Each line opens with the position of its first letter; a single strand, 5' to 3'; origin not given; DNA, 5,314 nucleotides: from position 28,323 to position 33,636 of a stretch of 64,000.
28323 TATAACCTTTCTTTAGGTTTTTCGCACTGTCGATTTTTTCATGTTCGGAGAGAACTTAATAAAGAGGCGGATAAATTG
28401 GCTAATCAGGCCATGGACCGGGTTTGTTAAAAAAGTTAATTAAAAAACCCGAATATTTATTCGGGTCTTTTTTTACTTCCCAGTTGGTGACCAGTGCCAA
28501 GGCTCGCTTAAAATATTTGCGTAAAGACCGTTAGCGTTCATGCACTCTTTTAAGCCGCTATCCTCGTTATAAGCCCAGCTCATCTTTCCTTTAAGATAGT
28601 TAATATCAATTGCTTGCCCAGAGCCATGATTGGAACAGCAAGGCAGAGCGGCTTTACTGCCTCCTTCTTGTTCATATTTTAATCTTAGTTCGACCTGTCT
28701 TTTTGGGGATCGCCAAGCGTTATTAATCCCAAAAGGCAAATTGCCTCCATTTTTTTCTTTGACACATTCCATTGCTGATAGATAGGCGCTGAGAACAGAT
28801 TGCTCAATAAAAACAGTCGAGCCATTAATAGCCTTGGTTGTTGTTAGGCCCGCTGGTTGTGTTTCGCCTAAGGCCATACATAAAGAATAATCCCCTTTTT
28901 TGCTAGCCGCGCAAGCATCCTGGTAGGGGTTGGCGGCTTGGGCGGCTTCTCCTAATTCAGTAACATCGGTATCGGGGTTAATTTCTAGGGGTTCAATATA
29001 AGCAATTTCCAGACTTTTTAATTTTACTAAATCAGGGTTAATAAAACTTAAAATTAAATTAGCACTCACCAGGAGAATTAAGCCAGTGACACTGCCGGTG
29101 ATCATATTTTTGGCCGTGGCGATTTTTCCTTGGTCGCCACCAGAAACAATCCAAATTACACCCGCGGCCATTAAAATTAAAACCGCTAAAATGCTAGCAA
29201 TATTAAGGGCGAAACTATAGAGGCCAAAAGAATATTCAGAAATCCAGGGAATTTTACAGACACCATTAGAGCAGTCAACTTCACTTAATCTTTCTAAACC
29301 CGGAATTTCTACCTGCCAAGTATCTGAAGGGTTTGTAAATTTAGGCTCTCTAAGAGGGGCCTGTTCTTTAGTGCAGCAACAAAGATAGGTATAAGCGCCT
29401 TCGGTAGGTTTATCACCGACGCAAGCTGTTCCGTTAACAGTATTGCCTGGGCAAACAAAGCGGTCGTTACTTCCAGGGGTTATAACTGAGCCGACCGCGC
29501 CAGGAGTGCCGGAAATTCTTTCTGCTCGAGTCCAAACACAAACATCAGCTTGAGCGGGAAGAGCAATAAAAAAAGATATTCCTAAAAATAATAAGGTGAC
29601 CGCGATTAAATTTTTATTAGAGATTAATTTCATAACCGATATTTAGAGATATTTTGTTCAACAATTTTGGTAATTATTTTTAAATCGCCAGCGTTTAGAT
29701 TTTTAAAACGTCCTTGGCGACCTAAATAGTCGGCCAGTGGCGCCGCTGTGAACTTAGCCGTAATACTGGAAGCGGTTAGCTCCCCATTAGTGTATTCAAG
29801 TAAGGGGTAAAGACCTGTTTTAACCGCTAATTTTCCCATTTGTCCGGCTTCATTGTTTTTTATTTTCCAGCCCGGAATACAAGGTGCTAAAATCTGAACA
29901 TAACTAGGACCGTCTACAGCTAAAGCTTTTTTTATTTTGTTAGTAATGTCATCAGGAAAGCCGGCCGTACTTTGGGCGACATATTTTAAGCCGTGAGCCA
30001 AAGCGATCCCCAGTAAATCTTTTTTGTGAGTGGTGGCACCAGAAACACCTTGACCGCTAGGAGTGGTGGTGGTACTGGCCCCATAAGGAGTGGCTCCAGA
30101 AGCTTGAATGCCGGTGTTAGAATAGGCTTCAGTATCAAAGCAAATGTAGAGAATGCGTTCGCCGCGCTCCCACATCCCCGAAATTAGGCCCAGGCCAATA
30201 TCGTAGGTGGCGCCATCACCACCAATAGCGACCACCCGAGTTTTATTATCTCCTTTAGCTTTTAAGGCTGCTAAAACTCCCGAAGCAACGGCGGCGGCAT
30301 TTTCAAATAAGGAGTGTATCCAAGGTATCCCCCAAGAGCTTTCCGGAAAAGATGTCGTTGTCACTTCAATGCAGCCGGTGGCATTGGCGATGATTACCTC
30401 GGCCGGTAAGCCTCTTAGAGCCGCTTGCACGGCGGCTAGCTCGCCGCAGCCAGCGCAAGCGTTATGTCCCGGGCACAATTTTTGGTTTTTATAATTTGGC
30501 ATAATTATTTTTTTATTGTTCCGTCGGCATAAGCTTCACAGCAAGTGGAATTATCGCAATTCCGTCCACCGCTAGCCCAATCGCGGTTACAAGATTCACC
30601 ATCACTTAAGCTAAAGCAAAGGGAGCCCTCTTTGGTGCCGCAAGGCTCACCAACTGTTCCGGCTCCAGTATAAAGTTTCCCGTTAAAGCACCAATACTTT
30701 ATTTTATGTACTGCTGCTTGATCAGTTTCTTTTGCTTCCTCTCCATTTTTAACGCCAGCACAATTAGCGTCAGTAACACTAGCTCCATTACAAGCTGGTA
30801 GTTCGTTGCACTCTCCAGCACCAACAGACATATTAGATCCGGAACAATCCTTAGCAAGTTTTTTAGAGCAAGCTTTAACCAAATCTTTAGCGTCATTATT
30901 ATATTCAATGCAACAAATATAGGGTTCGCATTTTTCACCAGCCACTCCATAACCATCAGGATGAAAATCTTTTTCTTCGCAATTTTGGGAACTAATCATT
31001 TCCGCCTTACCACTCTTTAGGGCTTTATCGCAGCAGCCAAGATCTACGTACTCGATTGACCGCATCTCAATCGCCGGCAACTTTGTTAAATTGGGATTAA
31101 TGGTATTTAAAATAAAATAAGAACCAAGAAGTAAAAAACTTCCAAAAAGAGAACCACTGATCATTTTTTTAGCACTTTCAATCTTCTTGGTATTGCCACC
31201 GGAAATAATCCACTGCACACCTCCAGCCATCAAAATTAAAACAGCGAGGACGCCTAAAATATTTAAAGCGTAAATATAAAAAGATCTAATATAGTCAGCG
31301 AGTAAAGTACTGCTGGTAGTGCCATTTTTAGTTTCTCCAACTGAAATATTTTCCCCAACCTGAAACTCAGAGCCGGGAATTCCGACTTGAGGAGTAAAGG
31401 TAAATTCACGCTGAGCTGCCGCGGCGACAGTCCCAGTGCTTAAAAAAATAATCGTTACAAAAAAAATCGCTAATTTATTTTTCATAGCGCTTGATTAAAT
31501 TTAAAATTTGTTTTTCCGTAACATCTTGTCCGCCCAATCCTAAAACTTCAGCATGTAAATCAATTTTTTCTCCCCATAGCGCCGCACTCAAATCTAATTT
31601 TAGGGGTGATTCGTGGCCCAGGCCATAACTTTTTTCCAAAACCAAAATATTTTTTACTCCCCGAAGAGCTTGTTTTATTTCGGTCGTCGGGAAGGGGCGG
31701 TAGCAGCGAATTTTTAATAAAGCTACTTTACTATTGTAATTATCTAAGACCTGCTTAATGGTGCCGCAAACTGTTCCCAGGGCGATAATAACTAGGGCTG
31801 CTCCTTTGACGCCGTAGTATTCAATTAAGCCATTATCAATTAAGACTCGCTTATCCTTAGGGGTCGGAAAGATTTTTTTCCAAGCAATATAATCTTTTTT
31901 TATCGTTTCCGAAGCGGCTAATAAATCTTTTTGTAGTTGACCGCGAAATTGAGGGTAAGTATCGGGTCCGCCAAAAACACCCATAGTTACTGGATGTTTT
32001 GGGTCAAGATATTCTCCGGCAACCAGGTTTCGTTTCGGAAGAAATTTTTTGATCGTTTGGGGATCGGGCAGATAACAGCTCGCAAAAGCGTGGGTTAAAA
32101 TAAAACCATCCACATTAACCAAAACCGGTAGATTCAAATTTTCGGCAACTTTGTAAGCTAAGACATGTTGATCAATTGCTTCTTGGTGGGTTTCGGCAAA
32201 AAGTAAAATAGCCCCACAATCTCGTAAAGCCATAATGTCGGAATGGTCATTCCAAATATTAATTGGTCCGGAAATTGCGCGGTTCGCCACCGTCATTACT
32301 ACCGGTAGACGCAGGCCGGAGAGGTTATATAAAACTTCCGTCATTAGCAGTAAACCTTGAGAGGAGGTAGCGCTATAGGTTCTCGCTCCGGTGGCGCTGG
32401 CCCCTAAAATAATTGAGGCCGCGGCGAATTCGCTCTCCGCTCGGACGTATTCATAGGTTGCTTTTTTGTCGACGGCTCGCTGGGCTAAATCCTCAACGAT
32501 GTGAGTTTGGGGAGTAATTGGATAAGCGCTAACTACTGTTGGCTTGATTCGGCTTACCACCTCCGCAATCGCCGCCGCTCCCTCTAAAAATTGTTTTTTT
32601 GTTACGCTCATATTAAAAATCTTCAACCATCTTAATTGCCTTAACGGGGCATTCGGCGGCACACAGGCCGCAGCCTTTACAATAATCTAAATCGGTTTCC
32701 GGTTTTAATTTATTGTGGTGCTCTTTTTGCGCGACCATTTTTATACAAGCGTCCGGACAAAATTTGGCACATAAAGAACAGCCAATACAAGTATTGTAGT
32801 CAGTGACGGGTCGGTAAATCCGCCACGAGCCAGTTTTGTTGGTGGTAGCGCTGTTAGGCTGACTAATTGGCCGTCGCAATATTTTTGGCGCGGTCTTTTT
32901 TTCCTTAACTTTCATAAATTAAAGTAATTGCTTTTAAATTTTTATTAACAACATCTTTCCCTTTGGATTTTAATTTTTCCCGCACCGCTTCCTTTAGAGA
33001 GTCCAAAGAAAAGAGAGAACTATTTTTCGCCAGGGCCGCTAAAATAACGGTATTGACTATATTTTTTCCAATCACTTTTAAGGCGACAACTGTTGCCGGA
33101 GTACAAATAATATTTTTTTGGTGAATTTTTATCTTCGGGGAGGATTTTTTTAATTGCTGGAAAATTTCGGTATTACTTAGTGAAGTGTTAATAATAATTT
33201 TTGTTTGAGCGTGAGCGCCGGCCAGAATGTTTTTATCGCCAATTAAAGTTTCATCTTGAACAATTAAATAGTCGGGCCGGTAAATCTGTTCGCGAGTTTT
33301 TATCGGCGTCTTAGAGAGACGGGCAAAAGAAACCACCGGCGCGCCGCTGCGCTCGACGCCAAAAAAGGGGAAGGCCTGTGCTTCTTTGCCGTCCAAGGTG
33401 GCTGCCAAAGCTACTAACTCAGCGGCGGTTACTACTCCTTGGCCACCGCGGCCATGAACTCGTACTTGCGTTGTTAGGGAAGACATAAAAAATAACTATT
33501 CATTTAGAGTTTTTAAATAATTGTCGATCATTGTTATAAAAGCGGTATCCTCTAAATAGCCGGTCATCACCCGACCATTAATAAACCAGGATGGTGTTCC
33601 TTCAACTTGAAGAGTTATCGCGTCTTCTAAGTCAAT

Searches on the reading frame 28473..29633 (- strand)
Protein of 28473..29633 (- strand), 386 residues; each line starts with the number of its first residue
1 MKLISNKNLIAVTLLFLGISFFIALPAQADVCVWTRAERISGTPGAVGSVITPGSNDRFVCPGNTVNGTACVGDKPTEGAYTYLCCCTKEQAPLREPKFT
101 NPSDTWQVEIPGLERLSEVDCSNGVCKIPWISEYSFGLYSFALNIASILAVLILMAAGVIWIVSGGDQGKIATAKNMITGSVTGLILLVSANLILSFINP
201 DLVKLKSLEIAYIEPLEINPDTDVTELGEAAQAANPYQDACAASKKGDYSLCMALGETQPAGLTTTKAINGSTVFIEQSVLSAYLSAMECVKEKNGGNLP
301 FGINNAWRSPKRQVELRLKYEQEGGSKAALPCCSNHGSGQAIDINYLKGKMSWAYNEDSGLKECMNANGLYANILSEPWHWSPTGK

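Call 40: search_protein_families(library=pfam, proteins=[window:28473-29633:-], max_evalue=0.001)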
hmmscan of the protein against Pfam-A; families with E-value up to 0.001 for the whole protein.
window:28473-29633:- (386 aa): 1 family
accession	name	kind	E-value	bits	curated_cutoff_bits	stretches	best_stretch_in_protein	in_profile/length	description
PF18895.5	T4SS_pilin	-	2.9e-08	34.1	26.6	1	138-198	12-71/71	Type IV secretion system pilin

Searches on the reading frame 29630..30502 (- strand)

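Call 40: search_protein_families(library=pfam, proteins=[window:29630-30502:-], max_evalue=0.001)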
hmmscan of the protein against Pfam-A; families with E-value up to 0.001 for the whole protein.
window:29630-30502:- (290 aa): 1 family
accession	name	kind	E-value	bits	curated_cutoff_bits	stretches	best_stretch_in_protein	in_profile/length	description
PF02775.26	TPP_enzyme_C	-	1.3e-19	71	21.9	1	42-204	2-151/151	Thiamine pyrophosphate enzyme, C-terminal TPP binding domain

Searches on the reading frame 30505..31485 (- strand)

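Call 40: search_protein_families(library=pfam, proteins=[window:30505-31485:-], max_evalue=0.001)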
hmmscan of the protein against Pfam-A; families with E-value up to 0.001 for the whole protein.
window:30505-31485:- (326 aa): 1 family
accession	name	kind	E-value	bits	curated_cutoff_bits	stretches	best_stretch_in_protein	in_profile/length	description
PF18895.5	T4SS_pilin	-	3.2e-06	27.6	26.6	1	62-127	5-69/71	Type IV secretion system pilin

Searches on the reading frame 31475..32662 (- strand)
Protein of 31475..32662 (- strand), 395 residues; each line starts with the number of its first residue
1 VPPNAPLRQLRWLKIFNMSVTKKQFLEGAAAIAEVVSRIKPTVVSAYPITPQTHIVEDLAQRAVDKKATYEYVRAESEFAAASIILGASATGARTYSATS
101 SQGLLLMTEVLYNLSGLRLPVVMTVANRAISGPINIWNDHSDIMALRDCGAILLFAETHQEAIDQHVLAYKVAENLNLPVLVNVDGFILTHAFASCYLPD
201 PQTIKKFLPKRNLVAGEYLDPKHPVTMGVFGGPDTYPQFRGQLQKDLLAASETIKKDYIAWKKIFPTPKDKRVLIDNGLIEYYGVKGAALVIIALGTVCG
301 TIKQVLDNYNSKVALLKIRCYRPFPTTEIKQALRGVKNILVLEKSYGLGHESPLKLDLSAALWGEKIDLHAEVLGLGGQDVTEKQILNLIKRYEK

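Call 40: search_protein_families(library=pfam, proteins=[window:31475-32662:-], max_evalue=0.001)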
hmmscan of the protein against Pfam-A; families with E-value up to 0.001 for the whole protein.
window:31475-32662:- (395 aa): 2 families
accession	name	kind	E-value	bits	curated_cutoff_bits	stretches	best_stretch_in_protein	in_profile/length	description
PF01855.24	POR_N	-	1.6e-65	221.5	27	1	35-255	2-227/231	Pyruvate flavodoxin/ferredoxin oxidoreductase, thiamine diP-bdg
PF17147.9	PFOR_II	-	1.1e-19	71.1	27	1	288-386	1-102/102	Pyruvate:ferredoxin oxidoreductase core domain II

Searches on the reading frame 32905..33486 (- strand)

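Call 40: search_protein_families(library=pfam, proteins=[window:32905-33486:-], max_evalue=0.001)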
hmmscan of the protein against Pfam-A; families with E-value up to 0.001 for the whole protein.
window:32905-33486:- (193 aa): 1 family
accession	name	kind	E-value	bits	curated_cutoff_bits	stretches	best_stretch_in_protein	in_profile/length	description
PF01558.24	POR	-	1.6e-36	126.5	27.4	1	14-192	1-173/173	Pyruvate ferredoxin/flavodoxin oxidoreductase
